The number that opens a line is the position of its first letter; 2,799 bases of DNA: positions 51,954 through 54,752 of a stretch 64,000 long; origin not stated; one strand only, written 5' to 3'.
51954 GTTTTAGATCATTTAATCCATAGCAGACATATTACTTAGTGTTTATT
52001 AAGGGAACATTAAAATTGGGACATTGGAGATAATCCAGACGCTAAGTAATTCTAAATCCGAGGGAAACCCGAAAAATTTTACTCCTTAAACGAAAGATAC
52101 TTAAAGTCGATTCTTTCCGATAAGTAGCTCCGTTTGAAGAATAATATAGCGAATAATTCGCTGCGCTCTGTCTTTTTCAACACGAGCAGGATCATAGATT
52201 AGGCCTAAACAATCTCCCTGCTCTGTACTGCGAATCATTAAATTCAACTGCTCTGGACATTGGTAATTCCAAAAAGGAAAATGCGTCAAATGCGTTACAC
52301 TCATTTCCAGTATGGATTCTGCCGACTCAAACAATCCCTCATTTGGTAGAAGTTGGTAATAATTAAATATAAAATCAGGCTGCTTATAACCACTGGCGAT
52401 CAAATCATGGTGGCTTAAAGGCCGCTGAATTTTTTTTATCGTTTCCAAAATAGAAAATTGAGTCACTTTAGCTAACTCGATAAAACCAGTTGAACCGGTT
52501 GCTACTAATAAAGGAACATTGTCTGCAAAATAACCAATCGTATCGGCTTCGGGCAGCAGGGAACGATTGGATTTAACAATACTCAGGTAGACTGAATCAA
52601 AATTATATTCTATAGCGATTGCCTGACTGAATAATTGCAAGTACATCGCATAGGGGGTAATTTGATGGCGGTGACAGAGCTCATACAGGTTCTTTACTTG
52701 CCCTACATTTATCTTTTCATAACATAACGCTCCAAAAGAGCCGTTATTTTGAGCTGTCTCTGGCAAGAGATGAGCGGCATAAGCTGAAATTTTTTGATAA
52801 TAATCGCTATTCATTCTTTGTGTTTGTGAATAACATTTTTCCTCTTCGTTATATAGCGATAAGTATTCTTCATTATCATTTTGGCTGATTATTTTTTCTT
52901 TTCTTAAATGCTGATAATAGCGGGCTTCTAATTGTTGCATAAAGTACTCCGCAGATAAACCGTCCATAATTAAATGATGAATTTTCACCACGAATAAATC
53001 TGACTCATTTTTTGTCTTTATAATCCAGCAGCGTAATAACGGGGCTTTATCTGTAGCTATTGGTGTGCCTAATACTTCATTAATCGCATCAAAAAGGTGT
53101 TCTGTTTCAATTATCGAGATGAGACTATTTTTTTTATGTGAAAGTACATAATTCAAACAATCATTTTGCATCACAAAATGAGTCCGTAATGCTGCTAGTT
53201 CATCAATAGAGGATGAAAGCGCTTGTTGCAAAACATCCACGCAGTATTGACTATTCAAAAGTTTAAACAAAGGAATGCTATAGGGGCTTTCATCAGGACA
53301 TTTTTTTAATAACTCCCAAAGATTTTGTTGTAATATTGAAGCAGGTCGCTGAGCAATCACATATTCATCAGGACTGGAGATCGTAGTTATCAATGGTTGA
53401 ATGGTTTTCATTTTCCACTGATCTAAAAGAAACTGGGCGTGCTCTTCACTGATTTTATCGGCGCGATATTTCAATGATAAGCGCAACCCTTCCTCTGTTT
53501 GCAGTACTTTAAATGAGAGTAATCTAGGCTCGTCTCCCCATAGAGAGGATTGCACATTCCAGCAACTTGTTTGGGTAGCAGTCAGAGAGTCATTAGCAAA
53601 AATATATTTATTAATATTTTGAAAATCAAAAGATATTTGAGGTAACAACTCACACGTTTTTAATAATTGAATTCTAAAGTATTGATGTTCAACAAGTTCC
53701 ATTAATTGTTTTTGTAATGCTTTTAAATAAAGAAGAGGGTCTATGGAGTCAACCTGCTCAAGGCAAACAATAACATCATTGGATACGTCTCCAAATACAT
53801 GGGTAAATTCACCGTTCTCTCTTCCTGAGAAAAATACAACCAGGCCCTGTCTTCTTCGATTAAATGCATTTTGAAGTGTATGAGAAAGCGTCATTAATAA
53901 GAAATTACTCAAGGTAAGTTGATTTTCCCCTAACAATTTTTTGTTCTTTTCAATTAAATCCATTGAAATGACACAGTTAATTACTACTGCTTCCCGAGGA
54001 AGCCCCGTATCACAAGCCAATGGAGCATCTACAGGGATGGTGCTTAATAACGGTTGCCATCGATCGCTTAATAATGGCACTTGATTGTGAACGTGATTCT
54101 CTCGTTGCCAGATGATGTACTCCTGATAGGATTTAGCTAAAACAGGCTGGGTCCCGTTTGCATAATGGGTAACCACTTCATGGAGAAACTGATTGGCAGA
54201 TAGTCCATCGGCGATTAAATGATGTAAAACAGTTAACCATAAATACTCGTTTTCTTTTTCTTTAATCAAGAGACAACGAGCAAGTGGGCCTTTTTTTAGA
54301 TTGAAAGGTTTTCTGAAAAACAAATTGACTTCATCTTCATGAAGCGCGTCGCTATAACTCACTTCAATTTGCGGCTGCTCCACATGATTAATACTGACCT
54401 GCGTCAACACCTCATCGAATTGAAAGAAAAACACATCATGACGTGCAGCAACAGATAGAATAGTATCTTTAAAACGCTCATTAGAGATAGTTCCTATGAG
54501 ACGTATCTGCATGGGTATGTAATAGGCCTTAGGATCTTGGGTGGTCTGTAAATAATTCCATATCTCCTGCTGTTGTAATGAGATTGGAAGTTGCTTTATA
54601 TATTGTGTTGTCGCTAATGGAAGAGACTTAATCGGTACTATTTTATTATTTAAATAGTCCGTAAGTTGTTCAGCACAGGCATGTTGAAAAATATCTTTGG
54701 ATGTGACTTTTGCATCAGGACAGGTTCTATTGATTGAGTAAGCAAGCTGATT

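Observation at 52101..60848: Single 2915-aa FAAL-ACP-KS-AT-KR-ACP-C-C megasynthase with two terminal condensation domains and no A, PCP or TE domain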

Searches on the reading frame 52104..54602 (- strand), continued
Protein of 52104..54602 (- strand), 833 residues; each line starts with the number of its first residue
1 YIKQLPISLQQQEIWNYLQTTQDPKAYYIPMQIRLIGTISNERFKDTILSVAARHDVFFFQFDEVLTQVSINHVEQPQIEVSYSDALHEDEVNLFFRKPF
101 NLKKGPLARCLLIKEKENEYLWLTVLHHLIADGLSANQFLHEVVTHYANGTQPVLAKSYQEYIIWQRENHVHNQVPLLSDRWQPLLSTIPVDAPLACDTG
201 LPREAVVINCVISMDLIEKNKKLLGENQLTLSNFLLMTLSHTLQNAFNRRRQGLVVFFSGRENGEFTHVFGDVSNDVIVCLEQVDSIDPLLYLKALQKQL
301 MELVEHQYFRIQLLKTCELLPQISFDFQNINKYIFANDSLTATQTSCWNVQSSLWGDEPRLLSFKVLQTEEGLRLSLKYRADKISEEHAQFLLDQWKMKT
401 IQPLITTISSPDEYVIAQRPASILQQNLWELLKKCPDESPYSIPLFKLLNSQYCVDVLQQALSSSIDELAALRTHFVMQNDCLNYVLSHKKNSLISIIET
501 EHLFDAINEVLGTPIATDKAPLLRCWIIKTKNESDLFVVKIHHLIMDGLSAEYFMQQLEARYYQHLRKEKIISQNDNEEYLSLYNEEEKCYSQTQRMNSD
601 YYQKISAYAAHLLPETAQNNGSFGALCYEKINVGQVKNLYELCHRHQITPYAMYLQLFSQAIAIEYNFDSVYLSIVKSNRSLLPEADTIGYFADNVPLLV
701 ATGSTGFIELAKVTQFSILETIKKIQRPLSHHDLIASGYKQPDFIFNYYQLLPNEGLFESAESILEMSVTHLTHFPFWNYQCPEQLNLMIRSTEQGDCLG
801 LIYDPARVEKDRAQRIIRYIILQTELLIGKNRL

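Call 63: predict_structure(alignment_id=A1)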
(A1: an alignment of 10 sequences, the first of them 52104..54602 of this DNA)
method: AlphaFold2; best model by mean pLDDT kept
length: 833 residues; sequences in the alignment: 10
mean_pLDDT: 82.9   pTM: 0.53
mean pLDDT of the five models: 82.9, 82.1, 81.1, 80.0, 75.4
residues with pLDDT >= 90: 252; 70-90: 463; 50-70: 108; < 50: 10
segments of 3 or more residues with pLDDT < 50: 407-412, 831-833
pLDDT, mean of each block of 10 residues (from residue 1): 72 76 77 89 93 91 79 89 89 86 88 91 90 83 88 78 77 59 79 89 83 88 83 91 90 79 71 76 69 82 63 65 83 73 71 60 87 88 93 94 60 71 89 63 87 90 89 89 85 87 88 83 93 90 90 91 87 71 78 88 86 60 80 91 94 96 90 91 84 91 85 94 88 88 90 78 82 68 84 89 87 94 86 41
secondary structure, 60 per line:
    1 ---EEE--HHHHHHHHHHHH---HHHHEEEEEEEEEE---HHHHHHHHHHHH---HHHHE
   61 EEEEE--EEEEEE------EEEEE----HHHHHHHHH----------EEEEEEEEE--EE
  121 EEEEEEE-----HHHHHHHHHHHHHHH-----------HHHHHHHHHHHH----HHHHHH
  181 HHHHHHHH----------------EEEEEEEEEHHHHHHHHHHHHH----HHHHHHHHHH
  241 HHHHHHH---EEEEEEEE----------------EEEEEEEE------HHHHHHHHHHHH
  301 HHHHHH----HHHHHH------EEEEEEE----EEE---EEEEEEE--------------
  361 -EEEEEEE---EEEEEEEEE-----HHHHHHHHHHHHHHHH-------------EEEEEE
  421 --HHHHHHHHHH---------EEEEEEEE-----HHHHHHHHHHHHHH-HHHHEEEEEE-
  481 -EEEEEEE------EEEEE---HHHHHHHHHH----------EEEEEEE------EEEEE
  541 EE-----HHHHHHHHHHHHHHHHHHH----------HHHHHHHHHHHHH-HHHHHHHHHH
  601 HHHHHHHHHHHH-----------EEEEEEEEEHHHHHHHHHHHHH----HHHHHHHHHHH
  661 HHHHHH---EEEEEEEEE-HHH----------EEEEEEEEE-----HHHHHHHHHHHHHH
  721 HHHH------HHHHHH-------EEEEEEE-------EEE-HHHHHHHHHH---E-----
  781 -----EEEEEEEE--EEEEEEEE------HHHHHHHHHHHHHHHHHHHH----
elements in order (helices of 4 or more, strands of 3 or more residues): E4-6 H9-20 H24-27 E28-37 H41-52 H56-59 E60-65 E68-73 E80-84 H89-97 E108-116 E119-127 H133-147 H159-170 H175-188 E205-213 H214-226 H231-247 E251-258 E275-282 H289-306 H311-316 E323-329 E334-336 E340-346 E362-368 E372-380 H386-401 E415-420 H423-432 E442-449 H455-468 H470-473 E474-479 E482-488 E495-499 H503-512 E523-529 E536-542 H548-566 H577-589 H591-612 E624-632 H633-645 H650-666 E670-678 E693-701 H707-724 H731-736 E744-750 E758-760 H762-771 E786-793 E796-803 H810-829

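Call 66: fold_search(model_id=the predicted structure, library=pdb)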
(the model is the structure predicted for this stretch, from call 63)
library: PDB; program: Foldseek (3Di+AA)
matches with E <= 10: 750; with E <= 0.001: 296
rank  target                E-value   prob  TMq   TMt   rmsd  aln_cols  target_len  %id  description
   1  9lcq_A                8.2e-44  1.00  0.42  0.28  15.9       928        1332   15  PvdL-E2-C3-A3(R3393A) in complex with MLP (NRPS cross-module) (released 2026-01-07)
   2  9lco_A                1.5e-42  1.00  0.41  0.26  15.0       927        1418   14  PvdL-PCP2-E2-C3-A3 in complex with MLP (NRPS cross-module) (released 2026-01-07)
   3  9lcp_A                6.2e-42  1.00  0.41  0.27  16.5       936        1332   15  PvdL-E2-C3-A3 in complex with MLP (NRPS cross-module) (released 2026-01-07)
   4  9up2_A                7.4e-41  1.00  0.41  0.25  14.2       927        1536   16  PvdL-E2-C3-A3-PCP3 in complex with MLP (NRPS cross-module) (released 2026-04-01)
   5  9rde                  6.6e-40  1.00  0.42  0.42  15.6       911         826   15  Crystal structure of the B. licheniformis bacitacin sythetase 3 cis-E-COM-C domains (released 2025-08-06)
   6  9uay_A                3.0e-27  1.00  0.40  0.73   4.5       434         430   20  Crystal structure of CmnI (released 2026-03-11)
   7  9uay_B                2.4e-26  1.00  0.40  0.75   4.3       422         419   20  Crystal structure of CmnI (released 2026-03-11)
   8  6p1j_A                3.3e-26  1.00  0.41  0.36  20.2       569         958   17  The structure of condensation and adenylation domains of teixobactin-producing nonribosomal peptide synthetase Txo2 se (released 2019-05-29)
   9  2jgp                  5.5e-26  1.00  0.40  0.61   5.3       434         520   19  Structure of the TycC5-6 PCP-C bidomain of the tyrocidine synthetase TycC (released 2007-10-30)
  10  6p1j_B                6.5e-26  1.00  0.41  0.36  20.2       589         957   16  The structure of condensation and adenylation domains of teixobactin-producing nonribosomal peptide synthetase Txo2 se (released 2019-05-29)
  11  6n8e                  6.5e-25  1.00  0.39  0.26  19.7       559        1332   15  Crystal structure of holo-ObiF1, a five domain nonribosomal peptide synthetase from Burkholderia diffusa (released 2019-07-24)
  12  9meh                  1.6e-24  1.00  0.41  0.20  20.9       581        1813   15  Crystal structure of the dimodular LgrA after protein ligation (released 2025-03-05)
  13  6oyf                  3.5e-24  1.00  0.39  0.38  22.4       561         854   18  The structure of condensation and adenylation domains of teixobactin-producing nonribosomal peptide synthetase Txo1 seri (released 2019-05-29)
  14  6ozv                  3.5e-24  1.00  0.38  0.37  23.2       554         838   18  The structure of condensation and adenylation domains of teixobactin-producing nonribosomal peptide synthetase Txo1 seri (released 2019-05-29)
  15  6mg0_B                4.4e-24  1.00  0.40  0.21  21.2       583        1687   16  Crystal structure of a 5-domain construct of LgrA in the thiolation state (released 2019-11-20)
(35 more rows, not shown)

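Call 68: search_dna_similar(query=window:52104-54602:-, collection=plasmids, mode=protein, max_evalue=1e-20, max_rows=15)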
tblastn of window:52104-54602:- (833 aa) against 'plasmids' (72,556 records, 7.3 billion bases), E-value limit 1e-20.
Records with a match: 2; places in all: 2; records where one place covers at least 80% of the query: 2.
Best place of each record, by identity: <60% 2.
By first word of the organism name: Legionella 2.
By predicted mobility (MOB-suite, as given by PLSDB): non-mobilizable 2.
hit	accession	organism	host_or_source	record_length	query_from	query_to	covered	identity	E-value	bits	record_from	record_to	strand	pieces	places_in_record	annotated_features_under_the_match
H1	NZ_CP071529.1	Legionella lytica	Acanthamoeba castellanii,bacterial ...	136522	5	820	98%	34.7%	2e-150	496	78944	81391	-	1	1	type I polyketide synthase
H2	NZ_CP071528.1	Legionella lytica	Acanthamoeba castellanii,bacterial ...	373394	5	820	98%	34.7%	2e-150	496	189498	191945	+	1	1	type I polyketide synthase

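Call 69: get_annotated_region(hit=H2, flank=12000)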
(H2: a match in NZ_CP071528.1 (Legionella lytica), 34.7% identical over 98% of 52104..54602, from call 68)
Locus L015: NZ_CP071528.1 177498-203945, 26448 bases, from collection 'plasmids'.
description: Legionella lytica strain PCM 2298 plasmid pLlyPCM2298_1, complete sequence
organism: Legionella lytica (NCBI taxid 96232)
taxonomy: Bacteria; Pseudomonadota; Gammaproteobacteria; Legionellales; Legionellaceae; Legionella; Legionella lytica
host: -; source: Acanthamoeba castellanii,bacterial culture; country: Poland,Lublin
typing (MOB-suite, as given by PLSDB): non-mobilizable
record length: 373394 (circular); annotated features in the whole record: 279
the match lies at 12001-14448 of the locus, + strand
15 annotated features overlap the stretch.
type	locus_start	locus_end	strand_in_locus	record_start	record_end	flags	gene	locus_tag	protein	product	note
CDS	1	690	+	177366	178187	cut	-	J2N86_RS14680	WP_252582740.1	hypothetical protein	-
CDS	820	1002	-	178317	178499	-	-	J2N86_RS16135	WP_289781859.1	recombinase family protein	GO:0006310 - DNA recombination [Evidence IEA]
CDS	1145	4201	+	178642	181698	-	-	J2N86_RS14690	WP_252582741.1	Tn3 family transposase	-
CDS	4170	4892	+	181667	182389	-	-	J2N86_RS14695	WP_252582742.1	hypothetical protein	-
CDS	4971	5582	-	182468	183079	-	-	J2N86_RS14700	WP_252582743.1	HAD-IB family hydrolase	GO:0008152 - metabolic process [Evidence IEA]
CDS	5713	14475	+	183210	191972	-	-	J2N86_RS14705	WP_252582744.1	type I polyketide synthase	-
CDS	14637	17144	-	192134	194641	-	ligD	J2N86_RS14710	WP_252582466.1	DNA ligase D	GO:0006303 - double-strand break repair via nonhomologous end joining [Evidence IEA]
CDS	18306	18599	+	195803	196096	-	-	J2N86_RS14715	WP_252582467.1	hypothetical protein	-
CDS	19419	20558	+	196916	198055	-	-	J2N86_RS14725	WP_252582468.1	tetratricopeptide repeat protein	-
CDS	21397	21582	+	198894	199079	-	-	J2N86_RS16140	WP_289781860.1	helix-turn-helix domain-containing protein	GO:0006310 - DNA recombination [Evidence IEA]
CDS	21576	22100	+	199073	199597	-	-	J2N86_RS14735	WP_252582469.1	AAA family ATPase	-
CDS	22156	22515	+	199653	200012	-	-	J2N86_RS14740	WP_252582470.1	cupin domain-containing protein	-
CDS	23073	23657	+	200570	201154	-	-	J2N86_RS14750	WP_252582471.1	hypothetical protein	-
CDS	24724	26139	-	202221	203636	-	-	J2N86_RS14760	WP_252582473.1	response regulator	GO:0000160 - phosphorelay signal transduction system [Evidence IEA]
CDS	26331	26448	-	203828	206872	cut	-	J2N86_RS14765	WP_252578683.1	Tn3 family transposase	GO:0006313 - DNA transposition [Evidence IEA]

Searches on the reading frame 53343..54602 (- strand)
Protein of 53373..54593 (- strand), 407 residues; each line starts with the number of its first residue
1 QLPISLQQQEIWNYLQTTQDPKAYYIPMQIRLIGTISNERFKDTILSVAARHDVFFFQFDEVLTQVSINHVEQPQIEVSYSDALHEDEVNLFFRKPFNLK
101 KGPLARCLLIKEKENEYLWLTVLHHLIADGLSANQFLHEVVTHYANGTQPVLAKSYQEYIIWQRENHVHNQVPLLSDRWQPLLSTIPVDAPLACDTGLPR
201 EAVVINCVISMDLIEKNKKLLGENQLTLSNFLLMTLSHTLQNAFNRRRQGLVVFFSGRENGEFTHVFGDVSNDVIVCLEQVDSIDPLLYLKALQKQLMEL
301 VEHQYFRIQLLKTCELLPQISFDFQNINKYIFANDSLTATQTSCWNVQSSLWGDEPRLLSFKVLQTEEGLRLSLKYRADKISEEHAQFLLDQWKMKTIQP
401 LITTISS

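Call 17: search_solved_structures(query=window:53373-54593:-, max_evalue=0.01, show_alignments=1)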
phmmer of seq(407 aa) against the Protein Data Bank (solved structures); distinct sequences matched with E-value up to 0.01: 27.
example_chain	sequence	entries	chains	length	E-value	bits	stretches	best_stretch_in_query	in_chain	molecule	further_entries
6oyf_A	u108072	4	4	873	2e-13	53.4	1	2-200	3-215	Txo1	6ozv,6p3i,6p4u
2jgp_A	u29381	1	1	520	1.5e-12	50.5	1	3-166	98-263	TYROCIDINE SYNTHETASE 3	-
5u89_A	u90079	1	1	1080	4.2e-12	49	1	2-228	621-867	Amino acid adenylation domain protein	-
9rde_A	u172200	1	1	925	4e-11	45.8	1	10-166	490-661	Bacitracin synthase 3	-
9lcq_A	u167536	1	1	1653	6.7e-11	45.1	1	93-223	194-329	PvdL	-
9up2_A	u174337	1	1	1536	1.9e-10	43.6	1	93-223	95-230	PvdL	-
9lcp_A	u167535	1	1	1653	2e-10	43.5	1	93-223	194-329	PvdL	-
9lco_A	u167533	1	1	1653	2e-10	43.5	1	93-223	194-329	PvdL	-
6p1j_A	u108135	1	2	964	1.2e-09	41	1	3-200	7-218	Txo2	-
9uay_A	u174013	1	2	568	1.5e-09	40.6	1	6-196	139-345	CmnI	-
8hlk_A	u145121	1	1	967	8.1e-09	38.2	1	20-311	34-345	Microcystin synthetase B (Fragment)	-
6mfw_A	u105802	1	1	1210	8.7e-09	38.1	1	20-312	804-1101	Linear gramicidin synthase subunit A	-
6mfx_A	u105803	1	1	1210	9.5e-09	38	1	21-312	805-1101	Linear gramicidin synthase subunit A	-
6mfy_A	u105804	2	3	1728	1.6e-08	37.2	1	20-311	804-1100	Linear gramicidin synthase subunit A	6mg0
6mfz_A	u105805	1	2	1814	1.7e-08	37.1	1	20-311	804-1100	Linear gramicidin synthase subunit A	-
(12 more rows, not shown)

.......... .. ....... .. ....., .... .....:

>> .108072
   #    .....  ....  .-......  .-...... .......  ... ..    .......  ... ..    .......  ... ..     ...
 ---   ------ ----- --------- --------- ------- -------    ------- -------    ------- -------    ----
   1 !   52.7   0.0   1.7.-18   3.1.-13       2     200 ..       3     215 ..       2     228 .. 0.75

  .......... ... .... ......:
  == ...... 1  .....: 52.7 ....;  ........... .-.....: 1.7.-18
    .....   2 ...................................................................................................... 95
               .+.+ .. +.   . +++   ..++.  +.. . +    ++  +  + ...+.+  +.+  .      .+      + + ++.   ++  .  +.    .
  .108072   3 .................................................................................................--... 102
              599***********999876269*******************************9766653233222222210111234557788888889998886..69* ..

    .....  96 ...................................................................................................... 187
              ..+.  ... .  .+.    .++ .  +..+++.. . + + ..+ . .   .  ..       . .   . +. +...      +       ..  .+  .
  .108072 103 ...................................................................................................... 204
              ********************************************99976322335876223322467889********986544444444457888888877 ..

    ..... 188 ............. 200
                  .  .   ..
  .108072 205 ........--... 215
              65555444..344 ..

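Call 52: search_solved_structures(query=A2, max_evalue=1)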
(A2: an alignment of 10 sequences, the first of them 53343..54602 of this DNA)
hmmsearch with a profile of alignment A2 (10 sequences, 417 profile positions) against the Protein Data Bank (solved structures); distinct sequences matched with E-value up to 1: 64 (the best 60 are shown).
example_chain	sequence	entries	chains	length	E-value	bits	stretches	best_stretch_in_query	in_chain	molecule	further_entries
2jgp_A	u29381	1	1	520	4.8e-30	107.8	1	21-305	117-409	TYROCIDINE SYNTHETASE 3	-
9rde_A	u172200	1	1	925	6.3e-28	100.9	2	16-306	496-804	Bacitracin synthase 3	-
9lcq_A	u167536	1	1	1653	3.4e-23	85.3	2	34-222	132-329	PvdL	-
5u89_A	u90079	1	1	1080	5.9e-23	84.5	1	1-267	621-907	Amino acid adenylation domain protein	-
9up2_A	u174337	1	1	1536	1.2e-22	83.5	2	34-222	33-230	PvdL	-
9lcp_A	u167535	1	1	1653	1.4e-22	83.2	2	34-222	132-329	PvdL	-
9lco_A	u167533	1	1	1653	1.4e-22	83.2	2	34-222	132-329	PvdL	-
6oyf_A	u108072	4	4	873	2.1e-22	82.7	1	2-194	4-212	Txo1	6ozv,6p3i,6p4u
6p1j_A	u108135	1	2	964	2.6e-21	79.1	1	2-194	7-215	Txo2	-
8xjz_C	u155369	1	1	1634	8.6e-21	77.4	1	1-250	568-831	Peptide synthetase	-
8hlk_A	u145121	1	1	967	4.8e-20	74.9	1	16-307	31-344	Microcystin synthetase B (Fragment)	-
6mfx_A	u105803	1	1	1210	7.7e-19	70.9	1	15-305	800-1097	Linear gramicidin synthase subunit A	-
6mfw_A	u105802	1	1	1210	8.3e-19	70.8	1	15-305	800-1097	Linear gramicidin synthase subunit A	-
6mfy_A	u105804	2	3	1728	1.5e-18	70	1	15-305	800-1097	Linear gramicidin synthase subunit A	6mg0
6mfz_A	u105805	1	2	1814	1.7e-18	69.8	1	15-305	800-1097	Linear gramicidin synthase subunit A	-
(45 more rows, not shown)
